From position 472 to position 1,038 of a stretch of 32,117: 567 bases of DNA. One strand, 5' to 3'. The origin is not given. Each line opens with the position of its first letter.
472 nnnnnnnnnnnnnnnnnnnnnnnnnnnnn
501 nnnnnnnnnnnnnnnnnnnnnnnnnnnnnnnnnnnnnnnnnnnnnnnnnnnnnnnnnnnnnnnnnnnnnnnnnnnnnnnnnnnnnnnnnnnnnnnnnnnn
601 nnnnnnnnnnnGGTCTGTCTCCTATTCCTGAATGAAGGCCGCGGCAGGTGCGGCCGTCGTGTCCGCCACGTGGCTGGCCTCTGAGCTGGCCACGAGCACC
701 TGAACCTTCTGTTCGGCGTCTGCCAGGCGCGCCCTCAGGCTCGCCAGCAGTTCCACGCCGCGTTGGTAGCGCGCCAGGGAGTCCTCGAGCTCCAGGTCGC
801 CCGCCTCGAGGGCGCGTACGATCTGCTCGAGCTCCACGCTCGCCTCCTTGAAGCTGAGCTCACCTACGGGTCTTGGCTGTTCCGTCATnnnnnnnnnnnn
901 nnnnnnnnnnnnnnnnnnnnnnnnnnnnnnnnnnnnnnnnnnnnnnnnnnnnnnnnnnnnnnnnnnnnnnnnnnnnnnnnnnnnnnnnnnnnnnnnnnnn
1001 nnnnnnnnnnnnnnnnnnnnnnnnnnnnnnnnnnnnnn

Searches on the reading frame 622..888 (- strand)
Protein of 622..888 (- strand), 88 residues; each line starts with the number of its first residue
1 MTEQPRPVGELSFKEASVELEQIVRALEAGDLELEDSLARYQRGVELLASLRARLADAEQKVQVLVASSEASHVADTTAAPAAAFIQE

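Call 32: search_protein_families(library=pfam, proteins=[window:622-888:-])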
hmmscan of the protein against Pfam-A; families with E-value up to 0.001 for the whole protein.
window:622-888:- (88 aa): 1 family
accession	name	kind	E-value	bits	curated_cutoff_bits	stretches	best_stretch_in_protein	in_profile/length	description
PF02609.21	Exonuc_VII_S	-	1.3e-17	64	24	1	13-63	1-51/52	Exonuclease VII small subunit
